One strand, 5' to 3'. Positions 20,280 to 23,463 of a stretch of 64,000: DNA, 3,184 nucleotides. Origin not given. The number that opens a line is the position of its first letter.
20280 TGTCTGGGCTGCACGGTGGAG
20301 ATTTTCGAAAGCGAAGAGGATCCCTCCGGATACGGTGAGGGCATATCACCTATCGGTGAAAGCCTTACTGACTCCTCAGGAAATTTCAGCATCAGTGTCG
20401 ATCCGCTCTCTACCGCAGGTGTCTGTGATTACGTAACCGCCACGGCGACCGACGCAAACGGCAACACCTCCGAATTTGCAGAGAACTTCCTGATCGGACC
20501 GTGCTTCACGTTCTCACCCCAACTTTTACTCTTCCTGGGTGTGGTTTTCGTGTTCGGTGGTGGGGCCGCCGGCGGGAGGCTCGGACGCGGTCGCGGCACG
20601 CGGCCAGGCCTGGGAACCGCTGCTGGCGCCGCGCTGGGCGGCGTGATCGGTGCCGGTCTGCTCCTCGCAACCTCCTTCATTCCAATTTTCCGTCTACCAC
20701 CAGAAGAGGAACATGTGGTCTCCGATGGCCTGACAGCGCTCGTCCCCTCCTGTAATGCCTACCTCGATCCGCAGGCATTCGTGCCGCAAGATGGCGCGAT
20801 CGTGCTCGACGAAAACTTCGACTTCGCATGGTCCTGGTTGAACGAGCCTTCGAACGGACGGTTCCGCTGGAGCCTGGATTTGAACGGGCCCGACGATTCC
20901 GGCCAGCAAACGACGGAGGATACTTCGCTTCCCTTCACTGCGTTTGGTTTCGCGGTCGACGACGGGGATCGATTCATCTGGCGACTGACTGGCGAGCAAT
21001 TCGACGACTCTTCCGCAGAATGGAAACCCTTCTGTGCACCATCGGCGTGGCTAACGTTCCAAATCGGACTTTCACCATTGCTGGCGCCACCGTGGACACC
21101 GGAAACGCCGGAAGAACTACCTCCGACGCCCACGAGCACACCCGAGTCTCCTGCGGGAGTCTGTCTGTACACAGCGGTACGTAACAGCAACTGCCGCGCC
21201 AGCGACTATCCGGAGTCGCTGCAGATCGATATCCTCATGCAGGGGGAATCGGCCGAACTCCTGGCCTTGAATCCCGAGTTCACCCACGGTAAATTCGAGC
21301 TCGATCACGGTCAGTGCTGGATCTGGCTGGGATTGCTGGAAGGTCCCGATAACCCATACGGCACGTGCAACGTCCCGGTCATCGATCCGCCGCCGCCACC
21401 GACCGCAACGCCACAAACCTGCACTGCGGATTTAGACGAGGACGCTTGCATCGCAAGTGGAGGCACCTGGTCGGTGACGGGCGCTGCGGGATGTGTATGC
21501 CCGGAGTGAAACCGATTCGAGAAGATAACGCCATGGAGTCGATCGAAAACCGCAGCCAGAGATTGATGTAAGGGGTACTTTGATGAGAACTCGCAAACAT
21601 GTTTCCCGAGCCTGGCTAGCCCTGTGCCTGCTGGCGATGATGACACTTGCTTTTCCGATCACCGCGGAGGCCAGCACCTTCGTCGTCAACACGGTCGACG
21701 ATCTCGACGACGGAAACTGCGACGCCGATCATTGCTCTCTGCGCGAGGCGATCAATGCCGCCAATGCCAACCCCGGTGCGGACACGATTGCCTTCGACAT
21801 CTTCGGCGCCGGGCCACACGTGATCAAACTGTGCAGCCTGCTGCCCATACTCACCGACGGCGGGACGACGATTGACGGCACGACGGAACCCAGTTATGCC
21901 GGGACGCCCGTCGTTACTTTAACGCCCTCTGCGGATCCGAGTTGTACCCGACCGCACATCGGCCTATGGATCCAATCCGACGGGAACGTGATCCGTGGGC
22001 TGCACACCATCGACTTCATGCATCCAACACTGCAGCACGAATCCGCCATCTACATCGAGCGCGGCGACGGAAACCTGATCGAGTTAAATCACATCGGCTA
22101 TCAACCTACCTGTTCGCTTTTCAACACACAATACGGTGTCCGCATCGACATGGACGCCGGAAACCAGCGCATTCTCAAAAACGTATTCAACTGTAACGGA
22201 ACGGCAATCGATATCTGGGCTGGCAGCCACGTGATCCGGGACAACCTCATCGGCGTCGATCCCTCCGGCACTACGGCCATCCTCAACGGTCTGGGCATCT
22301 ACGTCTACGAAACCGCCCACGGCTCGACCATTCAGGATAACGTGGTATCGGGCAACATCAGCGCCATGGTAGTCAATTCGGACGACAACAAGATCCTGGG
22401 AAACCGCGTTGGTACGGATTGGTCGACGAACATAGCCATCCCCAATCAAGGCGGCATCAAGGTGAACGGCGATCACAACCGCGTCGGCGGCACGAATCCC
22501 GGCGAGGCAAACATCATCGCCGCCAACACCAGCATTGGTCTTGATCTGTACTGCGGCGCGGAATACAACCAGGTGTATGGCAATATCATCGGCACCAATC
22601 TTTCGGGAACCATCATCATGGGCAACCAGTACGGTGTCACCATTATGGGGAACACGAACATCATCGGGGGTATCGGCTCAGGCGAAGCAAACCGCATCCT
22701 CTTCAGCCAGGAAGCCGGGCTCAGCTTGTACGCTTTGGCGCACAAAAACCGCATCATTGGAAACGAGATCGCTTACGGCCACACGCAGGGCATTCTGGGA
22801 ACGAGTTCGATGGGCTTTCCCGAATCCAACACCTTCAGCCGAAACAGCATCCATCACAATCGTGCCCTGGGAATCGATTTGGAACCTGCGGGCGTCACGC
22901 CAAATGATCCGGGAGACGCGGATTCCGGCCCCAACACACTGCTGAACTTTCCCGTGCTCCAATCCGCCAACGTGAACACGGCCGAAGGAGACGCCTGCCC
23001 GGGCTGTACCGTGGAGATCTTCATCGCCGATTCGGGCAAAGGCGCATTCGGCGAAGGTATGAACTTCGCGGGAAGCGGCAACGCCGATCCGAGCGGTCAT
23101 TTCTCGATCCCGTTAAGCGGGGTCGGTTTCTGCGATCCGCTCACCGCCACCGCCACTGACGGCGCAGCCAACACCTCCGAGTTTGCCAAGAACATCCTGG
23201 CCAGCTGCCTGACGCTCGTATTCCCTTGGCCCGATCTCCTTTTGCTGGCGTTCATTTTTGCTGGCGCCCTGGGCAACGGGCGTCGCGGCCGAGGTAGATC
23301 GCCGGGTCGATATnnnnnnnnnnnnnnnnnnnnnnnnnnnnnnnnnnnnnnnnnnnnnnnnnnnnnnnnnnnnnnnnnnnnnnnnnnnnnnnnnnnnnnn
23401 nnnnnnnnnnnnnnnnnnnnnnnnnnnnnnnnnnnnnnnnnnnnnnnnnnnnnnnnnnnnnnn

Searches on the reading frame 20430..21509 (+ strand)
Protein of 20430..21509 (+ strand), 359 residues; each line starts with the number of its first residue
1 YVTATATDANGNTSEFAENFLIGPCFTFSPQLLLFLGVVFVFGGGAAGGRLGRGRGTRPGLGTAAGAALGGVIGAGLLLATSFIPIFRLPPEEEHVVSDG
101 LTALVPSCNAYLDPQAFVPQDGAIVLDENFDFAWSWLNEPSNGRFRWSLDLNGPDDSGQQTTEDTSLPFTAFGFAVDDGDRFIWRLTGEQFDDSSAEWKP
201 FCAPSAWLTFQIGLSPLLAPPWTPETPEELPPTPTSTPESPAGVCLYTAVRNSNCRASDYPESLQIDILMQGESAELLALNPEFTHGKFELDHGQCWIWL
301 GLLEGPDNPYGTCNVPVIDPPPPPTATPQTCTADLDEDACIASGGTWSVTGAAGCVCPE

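Call 19: find_related_loci(query=A2, collection=genome_contigs, flank=7000)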
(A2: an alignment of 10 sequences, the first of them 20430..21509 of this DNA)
Query A2 (359 aa) in genome_contigs; peptide patterns used: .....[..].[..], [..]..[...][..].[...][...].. (x = any residue, [..] = any of these).
120 stretches matched a pattern; 12 encode a relative of the query (tblastn E <= 1e-3); 9 distinct loci.
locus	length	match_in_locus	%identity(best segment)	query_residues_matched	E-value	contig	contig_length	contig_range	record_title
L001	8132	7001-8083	81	1-359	6e-177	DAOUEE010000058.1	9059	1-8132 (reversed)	MAG TPA_asm: Anaerolineales bacterium isolate N4_180 k133_71465, whole genome shotgun sequence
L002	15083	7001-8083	85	1-359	4e-165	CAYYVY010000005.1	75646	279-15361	MAG TPA_asm: uncultured Anaerolineaceae bacterium isolate SRP214966_co2_133 genome assembly, contig: NODE_270_length_756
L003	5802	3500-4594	48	2-358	2e-81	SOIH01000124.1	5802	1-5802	MAG: Anaerolineales bacterium isolate E29_bin24 NODE_6812_length_5802_cov_14.163564, whole genome shotgun sequence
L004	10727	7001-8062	44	2-359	4e-78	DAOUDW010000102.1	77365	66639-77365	MAG TPA_asm: Anaerolineales bacterium isolate N14_70 723005, whole genome shotgun sequence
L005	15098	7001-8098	48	2-359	4e-76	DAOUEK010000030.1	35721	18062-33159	MAG TPA_asm: Anaerolineales bacterium isolate N6_271 k139_970043, whole genome shotgun sequence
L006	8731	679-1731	48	2-358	1e-70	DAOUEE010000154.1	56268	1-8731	MAG TPA_asm: Anaerolineales bacterium isolate N4_180 k133_199616, whole genome shotgun sequence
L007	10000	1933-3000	46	2-358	4e-66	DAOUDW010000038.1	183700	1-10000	MAG TPA_asm: Anaerolineales bacterium isolate N14_70 300316, whole genome shotgun sequence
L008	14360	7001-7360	57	240-359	3e-39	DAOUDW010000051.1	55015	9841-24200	MAG TPA_asm: Anaerolineales bacterium isolate N14_70 342323, whole genome shotgun sequence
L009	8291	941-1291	62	245-358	4e-38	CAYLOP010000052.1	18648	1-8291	MAG TPA_asm: uncultured Anaerolineaceae bacterium isolate binchicken_co34_523 genome assembly, contig: NODE_4764_length_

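Call 22: predict_structure(alignment_id=A2)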
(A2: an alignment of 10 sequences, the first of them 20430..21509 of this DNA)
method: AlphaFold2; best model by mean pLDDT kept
length: 359 residues; sequences in the alignment: 10
mean_pLDDT: 58.4   pTM: 0.37
mean pLDDT of the five models: 58.4, 56.2, 56.2, 55.1, 54.0
residues with pLDDT >= 90: 42; 70-90: 93; 50-70: 32; < 50: 192
segments of 3 or more residues with pLDDT < 50: 1-29, 48-71, 80-103, 216-328
pLDDT, mean of each block of 10 residues (from residue 1): 34 35 38 63 54 43 41 51 40 32 62 86 85 88 88 89 95 88 90 88 84 59 37 35 42 45 34 32 33 42 44 38 47 83 83 77
secondary structure, 60 per line:
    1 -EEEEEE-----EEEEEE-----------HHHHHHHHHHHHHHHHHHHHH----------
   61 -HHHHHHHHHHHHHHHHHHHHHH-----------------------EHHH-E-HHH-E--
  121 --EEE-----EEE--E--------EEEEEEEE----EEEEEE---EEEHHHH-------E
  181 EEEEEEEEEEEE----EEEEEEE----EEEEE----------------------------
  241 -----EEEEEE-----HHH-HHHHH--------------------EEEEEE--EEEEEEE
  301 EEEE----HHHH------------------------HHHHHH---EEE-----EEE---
elements in order: E2-7 E13-18 H30-50 H62-83 E123-125 E131-133 E145-152 E157-162 E166-168 H169-172 E180-192 E197-203 E208-212 E246-251 H261-265 E286-291 E294-304 H309-312 H337-342 E346-348 E354-356

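Call 27: fold_search(model_id=the predicted structure, library=pdb)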
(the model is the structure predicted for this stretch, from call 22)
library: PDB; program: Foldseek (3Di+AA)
matches with E <= 10: 1633; with E <= 0.001: 2
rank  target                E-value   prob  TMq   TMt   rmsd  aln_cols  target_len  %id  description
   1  6ljl_A                4.9e-04  1.00  0.20  0.09  11.5       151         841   13  Crystal Structure of exoHep-Y390A/H555A complexed with a tetrasaccharide substrate (released 2020-12-23)
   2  2dle_MODEL_1_A        7.8e-04  1.00  0.18  0.48   8.8       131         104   11  Solution structure of the fourth fn3 domain of human receptor-type tyrosine-protein phosphatase eta (released 2006-10-18)
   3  1gh7_A                1.2e-03  0.93  0.18  0.16  18.2       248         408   10  CRYSTAL STRUCTURE OF THE COMPLETE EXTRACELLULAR DOMAIN OF THE BETA-COMMON RECEPTOR OF IL-3, IL-5, AND GM-CSF (released 2001-11-28)
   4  7s2s_B                1.4e-03  1.00  0.20  0.33   3.9       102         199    9  nanobody bound to Interleukin-2Rbeta (released 2022-03-30)
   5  8tld_E                1.6e-03  1.00  0.21  0.55   6.2       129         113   12  Structure of the IL-5 Signaling Complex (released 2024-04-10)
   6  6nmy_D                1.8e-03  1.00  0.19  0.32   8.4       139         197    9  A Cytokine-receptor complex (released 2020-01-22)
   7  6nmy_B                2.2e-03  1.00  0.20  0.34   8.4       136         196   10  A Cytokine-receptor complex (released 2020-01-22)
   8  4q58_C                2.6e-03  0.99  0.18  0.33  17.9       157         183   11  Crystal structure of the plectin 1a actin-binding domain/integrin beta 4 fragment complex (released 2014-07-23)
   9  2ha1_MODEL_1_A        2.7e-03  0.99  0.18  0.29  15.7       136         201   14  Complex of the first and second type III domains of human Fibronectin in solution (released 2007-04-10)
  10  1x5a_MODEL_1_A        2.9e-03  1.00  0.19  0.50   7.7       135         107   13  The solution structure of the second fibronectin type III domain of mouse Ephrin type-A receptor 1 (released 2005-11-15)
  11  7y8h_A                3.2e-03  1.00  0.18  0.60   3.7        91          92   13  Crystal structure of sDscam FNIII1 domain, isoform alpha7 (released 2023-05-24)
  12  6gsz_A                3.4e-03  1.00  0.18  0.08   4.7       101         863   12  Crystal structure of native alfa-L-rhamnosidase from Aspergillus terreus (released 2018-11-14)
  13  4qqv_C                3.4e-03  0.99  0.19  0.17   9.8       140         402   10  Extracellular domains of mouse IL-3 beta receptor (released 2014-09-03)
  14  2gys_B                3.6e-03  0.94  0.20  0.18  17.9       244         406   10  2.7 A structure of the extracellular domains of the human beta common receptor involved in IL-3, IL-5, and GM-CSF sign (released 2006-06-20)
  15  1x5i_MODEL_1_A        3.8e-03  0.93  0.16  0.36  10.2       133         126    9  The solution structure of the fourth fibronectin type III domain of human Neogenin (released 2005-11-15)
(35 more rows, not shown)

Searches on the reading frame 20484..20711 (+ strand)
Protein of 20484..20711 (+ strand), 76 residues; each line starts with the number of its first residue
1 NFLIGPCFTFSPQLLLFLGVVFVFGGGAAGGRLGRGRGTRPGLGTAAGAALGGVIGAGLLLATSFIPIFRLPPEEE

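Call 23: search_protein_families(library=pfam, proteins=[window:20484-20711:+], max_evalue=10)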
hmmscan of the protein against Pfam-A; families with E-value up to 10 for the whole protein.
seq(76 aa): 4 families
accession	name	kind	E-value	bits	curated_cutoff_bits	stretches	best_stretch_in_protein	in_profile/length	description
PF05433.20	Rick_17kDa_Anti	-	1.7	9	24.2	1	25-57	9-40/43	Glycine zipper 2TM domain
PF13488.11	Gly-zipper_Omp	-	1.8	9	25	1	25-58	5-37/46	Glycine zipper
PF09796.14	QCR10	-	4.7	7.7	27.5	1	49-70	17-38/63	Ubiquinol-cytochrome-c reductase complex subunit (QCR10)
PF21724.2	DUF6861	-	5.3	6.9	28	1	13-60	38-85/194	Family of unknown function (DUF6861)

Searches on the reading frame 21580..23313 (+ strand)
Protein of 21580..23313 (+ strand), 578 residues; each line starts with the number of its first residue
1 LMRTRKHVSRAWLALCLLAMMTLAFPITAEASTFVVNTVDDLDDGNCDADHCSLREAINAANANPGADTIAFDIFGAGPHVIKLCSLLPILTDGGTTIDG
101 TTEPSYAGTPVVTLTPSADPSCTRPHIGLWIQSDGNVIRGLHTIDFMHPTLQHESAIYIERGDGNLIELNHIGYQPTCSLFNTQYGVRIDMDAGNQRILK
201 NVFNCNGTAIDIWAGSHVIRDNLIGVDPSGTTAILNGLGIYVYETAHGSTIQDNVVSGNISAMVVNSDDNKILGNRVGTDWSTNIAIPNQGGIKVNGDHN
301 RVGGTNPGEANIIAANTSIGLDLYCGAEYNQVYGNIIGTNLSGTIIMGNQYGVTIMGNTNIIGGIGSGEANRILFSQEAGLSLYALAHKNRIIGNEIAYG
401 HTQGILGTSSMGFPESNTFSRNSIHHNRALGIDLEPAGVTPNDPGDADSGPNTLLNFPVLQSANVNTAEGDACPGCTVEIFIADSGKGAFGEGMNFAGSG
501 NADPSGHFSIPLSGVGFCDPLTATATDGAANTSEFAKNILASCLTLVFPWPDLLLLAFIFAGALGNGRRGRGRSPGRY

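Call 29: find_homologous_proteins(query=window:21580-23313:+)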
Query window:21580-23313:+ (578 aa): 1609 proteins with E <= 0.001 among 8000 candidates; the best 120 are listed.
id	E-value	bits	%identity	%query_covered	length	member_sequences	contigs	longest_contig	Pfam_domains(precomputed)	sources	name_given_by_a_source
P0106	0.0e+0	1315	100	100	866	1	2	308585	-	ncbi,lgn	-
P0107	0.0e+0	1214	92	100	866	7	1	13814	-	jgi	jgi:CSLREA domain-containing protein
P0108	0.0e+0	1176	89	97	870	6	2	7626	-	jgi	-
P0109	0.0e+0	1131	88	97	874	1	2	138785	-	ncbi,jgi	-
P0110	0.0e+0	1079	82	100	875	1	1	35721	-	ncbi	-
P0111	0.0e+0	1073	82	99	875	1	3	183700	-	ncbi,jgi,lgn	-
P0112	7.1e-292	987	79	96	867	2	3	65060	-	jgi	jgi:CSLREA domain-containing protein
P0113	2.3e-288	976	75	99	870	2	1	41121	-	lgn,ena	-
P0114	3.4e-255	866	69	96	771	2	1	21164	PF13229.13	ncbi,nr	ncbi:MAG: CSLREA domain-containing protein, partial [Anaerolineales bacterium]|nr:CSLREA domain-cont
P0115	2.7e-137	477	46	98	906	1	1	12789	-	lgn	-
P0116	6.8e-136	472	46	96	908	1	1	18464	-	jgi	jgi:CSLREA domain-containing protein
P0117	5.4e-130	453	40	100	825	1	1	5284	PF05048.20,PF17936.8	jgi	-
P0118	8.9e-126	439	43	100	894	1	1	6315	-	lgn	-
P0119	1.0e-123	432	43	99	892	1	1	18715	-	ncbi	-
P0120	1.3e-123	432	41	95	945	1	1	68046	PF05048.20,PF17936.8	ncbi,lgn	-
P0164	9.6e-101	356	40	93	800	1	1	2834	PF13229.13,PF05048.20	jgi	jgi:CSLREA domain-containing protein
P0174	4.2e-98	347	40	97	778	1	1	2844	PF13229.13,PF05048.20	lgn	-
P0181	5.2e-89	317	37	97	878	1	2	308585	PF05048.20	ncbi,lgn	-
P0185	5.6e-84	301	39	95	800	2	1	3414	PF13229.13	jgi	jgi:CSLREA domain-containing protein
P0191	1.4e-78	283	36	95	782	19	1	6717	PF13229.13,PF05048.20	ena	-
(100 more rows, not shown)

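Call 44: search_protein_families(library=pfam, proteins=[P0164, P0174, P0191, P0185], max_evalue=0.1)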
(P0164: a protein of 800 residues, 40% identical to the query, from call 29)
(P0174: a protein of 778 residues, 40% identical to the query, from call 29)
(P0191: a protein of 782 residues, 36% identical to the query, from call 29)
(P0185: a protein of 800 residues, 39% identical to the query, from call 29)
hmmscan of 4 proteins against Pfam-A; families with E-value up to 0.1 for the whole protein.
P0164 (800 aa): 4 families
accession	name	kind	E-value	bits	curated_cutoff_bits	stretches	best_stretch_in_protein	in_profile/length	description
PF05048.19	NosD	-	1.8e-15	57.4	23.6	2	377-458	83-163/212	Periplasmic copper-binding protein (NosD)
PF13229.12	Beta_helix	-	2.1e-14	53.9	25.9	2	374-455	51-124/158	Right handed beta helix region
PF08239.17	SH3_3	-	0.00048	20.7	27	1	694-749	3-53/54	Bacterial SH3 domain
PF17936.7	Big_6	-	0.0018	18.9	27.6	1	499-538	35-75/83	Bacterial Ig domain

P0174 (778 aa): 3 families
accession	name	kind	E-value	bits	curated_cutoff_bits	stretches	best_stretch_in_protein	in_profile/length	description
PF05048.19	NosD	-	6.2e-11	42.6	23.6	3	385-454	96-160/212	Periplasmic copper-binding protein (NosD)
PF13229.12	Beta_helix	-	2.8e-08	34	25.9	1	325-454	37-149/158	Right handed beta helix region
PF17936.7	Big_6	-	0.012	16.3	27.6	1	471-536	18-75/83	Bacterial Ig domain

P0191 (782 aa): 3 families
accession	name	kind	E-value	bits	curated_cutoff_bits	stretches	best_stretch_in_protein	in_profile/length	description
PF05048.19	NosD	-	1e-12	48.4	23.6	3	346-449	30-155/212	Periplasmic copper-binding protein (NosD)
PF13229.12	Beta_helix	-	8.7e-12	45.4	25.9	2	315-448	15-149/158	Right handed beta helix region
PF17936.7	Big_6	-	0.00098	19.8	27.6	1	459-530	12-75/83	Bacterial Ig domain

P0185 (800 aa): 1 family
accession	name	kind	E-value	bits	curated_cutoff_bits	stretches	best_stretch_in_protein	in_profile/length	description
PF13229.12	Beta_helix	-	4.1e-16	59.5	25.9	2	149-288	13-138/158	Right handed beta helix region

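Call 57: list_cluster_members(proteins=[P0106, P0181, P0251, P0244])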
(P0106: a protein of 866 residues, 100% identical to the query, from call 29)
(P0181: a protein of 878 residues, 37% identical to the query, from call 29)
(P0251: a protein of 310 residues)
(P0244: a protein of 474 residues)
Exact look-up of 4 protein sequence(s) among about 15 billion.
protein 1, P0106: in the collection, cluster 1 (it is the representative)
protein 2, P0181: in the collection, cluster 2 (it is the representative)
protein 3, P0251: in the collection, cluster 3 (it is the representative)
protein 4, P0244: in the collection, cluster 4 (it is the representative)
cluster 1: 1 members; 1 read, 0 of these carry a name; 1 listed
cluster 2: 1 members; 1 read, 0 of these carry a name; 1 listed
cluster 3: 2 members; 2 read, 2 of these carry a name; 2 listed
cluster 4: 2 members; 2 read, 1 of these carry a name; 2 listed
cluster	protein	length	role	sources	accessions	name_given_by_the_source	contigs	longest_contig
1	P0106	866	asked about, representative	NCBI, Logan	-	-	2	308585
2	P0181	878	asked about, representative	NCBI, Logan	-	-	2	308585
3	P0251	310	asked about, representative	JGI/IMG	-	hypothetical protein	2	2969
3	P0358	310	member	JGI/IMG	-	hypothetical protein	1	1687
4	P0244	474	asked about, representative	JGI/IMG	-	-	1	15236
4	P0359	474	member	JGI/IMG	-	hypothetical protein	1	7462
